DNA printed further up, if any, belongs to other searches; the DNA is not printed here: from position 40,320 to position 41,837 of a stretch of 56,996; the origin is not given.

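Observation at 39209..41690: selD appears split: the SelD body has lost its catalytic N-terminal loop and about 1.5 kb of foreign DNA sits in its place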

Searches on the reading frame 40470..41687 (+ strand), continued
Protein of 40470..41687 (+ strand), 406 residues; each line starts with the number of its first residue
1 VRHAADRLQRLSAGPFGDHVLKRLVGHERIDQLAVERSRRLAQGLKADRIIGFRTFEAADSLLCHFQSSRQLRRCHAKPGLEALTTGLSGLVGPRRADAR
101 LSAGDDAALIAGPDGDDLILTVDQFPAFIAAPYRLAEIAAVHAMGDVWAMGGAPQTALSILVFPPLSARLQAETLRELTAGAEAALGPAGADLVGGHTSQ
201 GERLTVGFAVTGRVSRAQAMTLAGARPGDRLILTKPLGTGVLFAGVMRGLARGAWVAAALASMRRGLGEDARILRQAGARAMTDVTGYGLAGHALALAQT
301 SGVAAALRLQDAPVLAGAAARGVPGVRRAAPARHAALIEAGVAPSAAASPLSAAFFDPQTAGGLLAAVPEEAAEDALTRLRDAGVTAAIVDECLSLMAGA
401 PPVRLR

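Call 16: find_encoding_contigs(protein=P0001, flank=10000, max_places=10)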
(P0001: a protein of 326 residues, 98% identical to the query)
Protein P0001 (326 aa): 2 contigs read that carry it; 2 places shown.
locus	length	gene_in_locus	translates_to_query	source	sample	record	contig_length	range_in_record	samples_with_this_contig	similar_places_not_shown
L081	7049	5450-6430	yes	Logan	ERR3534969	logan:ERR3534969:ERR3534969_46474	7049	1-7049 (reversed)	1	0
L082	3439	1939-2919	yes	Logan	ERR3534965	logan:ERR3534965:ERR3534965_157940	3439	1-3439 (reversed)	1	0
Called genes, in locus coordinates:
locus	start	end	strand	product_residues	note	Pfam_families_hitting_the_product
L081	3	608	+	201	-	?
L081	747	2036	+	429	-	PF08421:Methyltransf_13, PF13489:Methyltransf_23, PF08242:Methyltransf_12 (weak), PF08484:Methyltransf_14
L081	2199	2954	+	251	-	PF00106:adh_short, PF13561:adh_short_C2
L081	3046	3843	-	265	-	-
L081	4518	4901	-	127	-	PF02661:Fic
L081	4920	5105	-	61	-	-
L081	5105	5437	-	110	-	-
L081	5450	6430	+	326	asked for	PF00586:AIRS, PF02769:AIRS_C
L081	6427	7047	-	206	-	?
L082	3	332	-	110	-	?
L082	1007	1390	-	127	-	PF02661:Fic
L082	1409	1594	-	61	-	-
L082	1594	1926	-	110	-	-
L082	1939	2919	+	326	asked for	PF00586:AIRS, PF02769:AIRS_C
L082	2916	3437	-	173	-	?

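Call 23: find_encoding_contigs(protein=P0005, flank=5000, max_places=3)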
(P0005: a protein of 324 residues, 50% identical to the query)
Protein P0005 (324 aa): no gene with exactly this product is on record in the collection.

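Call 24: find_encoding_contigs(protein=P0008, flank=5000, max_places=3)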
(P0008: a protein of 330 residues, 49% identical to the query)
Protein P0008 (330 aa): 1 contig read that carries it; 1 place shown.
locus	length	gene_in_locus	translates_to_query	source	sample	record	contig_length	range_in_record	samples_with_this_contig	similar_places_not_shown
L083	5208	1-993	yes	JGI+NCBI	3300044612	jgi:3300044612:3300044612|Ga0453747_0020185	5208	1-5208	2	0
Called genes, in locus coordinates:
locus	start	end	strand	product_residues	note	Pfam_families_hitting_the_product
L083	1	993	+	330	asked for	PF00586:AIRS, PF02769:AIRS_C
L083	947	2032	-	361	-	PF00581:Rhodanese, PF26341:AAA_SelU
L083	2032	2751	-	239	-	PF00106:adh_short, PF01370:Epimerase (weak), PF08659:KR (weak), PF13561:adh_short_C2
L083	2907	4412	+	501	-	PF09898:DUF2125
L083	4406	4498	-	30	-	-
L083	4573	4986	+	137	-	-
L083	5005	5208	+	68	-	?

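Call 71: search_protein_families(library=ncbifam, proteins=[window:40698-41687:+], max_evalue=1e-10)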
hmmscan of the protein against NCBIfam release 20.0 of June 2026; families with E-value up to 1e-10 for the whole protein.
window:40698-41687:+ (330 aa): 6 families
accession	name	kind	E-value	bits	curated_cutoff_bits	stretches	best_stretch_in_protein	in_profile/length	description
TIGR00476.1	selD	equivalog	3.6e-70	236.6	125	1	19-296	36-310/311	selenide, water dikinase SelD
NF002098.0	PRK00943.1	equivalog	7.2e-49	166.5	299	1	28-323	49-340/347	selenide, water dikinase SelD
TIGR04369.1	fusion_not_SelD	hypoth_equivalog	3.2e-45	154.5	700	1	26-302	381-691/701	oxidoreductase/SelD-related fusion protein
NF010705.0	PRK14105.1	equivalog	7.2e-30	104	291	1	22-165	41-181/345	selenide, water dikinase SelD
TIGR01379.1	thiL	equivalog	1e-23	83.8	184.15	1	21-240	17-240/320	thiamine-phosphate kinase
NF004351.0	PRK05731.1-4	equivalog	5.3e-19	68.5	324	1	21-233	31-244/321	thiamine-phosphate kinase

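Call 74: search_solved_structures(query=window:40650-41687:+, max_evalue=0.00001, show_alignments=2)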
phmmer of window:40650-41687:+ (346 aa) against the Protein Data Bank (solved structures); distinct sequences matched with E-value up to 0.00001: 9.
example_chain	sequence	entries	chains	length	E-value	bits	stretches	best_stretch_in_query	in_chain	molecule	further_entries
3u0o_A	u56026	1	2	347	4.1e-35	125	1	43-345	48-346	Selenide, water dikinase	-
2yye_A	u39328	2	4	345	1.4e-31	113.4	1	15-315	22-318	Selenide, water dikinase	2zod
2zau_A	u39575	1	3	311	3.3e-31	112.2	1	41-315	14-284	Selenide, water dikinase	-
9hjt_F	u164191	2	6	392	5.8e-15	58.8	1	40-184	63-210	Selenide, water dikinase 1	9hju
3fd5_A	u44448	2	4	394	5.9e-15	58.8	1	40-184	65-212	Selenide, water dikinase 1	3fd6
8yks_B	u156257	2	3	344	9.9e-13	51.5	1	36-260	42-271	Thiamine-monophosphate kinase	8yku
5l16_A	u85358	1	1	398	1.1e-11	48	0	57-182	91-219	Putative selenophosphate synthetase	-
5cc8_A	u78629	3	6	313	2.3e-10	43.7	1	37-254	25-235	Thiamine-monophosphate kinase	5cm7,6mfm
5dd7_A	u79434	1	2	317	2.4e-10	43.7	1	37-254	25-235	Thiamine-monophosphate kinase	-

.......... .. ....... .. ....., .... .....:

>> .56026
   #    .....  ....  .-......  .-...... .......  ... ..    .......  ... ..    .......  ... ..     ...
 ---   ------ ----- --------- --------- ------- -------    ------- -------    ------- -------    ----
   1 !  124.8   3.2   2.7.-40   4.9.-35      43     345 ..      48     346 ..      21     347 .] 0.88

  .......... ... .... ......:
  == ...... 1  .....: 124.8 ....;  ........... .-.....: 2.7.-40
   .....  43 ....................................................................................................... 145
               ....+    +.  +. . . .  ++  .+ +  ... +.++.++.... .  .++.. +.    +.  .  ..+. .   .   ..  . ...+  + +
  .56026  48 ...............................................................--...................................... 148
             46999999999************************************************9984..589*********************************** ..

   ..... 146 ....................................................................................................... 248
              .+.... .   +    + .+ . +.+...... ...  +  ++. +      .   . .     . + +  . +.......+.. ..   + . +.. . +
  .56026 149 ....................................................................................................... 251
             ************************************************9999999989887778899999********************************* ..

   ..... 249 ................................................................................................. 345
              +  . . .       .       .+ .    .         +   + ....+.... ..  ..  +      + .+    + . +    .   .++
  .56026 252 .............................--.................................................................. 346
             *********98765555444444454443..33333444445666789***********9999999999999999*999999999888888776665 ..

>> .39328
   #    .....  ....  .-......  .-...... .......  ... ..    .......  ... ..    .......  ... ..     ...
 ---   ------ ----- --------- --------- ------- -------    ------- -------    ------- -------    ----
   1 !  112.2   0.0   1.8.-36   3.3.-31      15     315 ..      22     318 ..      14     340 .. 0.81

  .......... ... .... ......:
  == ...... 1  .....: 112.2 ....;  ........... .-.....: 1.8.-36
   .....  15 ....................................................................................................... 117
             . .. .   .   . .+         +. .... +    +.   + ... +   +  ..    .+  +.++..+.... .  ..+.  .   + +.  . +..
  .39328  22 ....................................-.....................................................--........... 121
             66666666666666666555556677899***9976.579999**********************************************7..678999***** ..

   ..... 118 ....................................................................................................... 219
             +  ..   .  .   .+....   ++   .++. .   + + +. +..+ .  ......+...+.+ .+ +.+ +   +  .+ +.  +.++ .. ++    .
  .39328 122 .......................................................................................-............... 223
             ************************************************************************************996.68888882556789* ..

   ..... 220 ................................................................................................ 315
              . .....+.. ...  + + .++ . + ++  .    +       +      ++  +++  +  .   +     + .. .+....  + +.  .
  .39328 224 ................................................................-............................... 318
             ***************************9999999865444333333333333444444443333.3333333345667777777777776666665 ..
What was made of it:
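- Closest known: Stand-alone SelD. Same: The Asp motifs are conserved (call 74).
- All four Asp-containing motifs of the ATP/metal site are intact: GDDAA, TVDQF, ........, MTDVTG (call 74).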

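Call 92: search_protein_representatives(protein=window:40698-41687:+)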
Query: 330 residues. Proteins with E-value up to 0.001 (for the whole library): 8338; up to 1e-10: 3638; up to 1e-30: 964. The best 150 are listed.
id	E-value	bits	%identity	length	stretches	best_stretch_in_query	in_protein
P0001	3.2e-185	631.1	98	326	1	5-330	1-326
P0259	4.1e-80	286.0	55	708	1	2-329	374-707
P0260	6.5e-66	239.4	47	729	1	6-315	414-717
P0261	4.7e-65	236.6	48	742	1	4-315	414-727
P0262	4.1e-64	233.5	48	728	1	2-314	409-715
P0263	4.3e-64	233.4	44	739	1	11-316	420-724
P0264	6.7e-61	222.9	51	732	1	7-316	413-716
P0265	7.4e-61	222.8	42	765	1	2-316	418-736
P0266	1.6e-60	221.7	48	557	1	13-330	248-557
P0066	3.2e-60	220.7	44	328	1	23-326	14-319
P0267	3.8e-60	220.4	44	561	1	25-330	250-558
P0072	5.8e-60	219.8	50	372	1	26-318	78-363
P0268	4.4e-59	216.9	45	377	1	1-315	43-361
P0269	1.0e-58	215.7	42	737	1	1-324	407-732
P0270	1.3e-58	215.4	44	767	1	2-330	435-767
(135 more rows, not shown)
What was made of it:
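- Most of the top 150 hits are 700-780-aa fusions (call 92).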

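Call 94: find_encoding_contigs(protein=P0259, flank=8000, max_places=3)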
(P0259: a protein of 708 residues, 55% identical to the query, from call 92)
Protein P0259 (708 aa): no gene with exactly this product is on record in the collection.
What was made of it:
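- Tried and rejected: Look-ups of P0005 and P0259 found no record (calls 23, 94).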
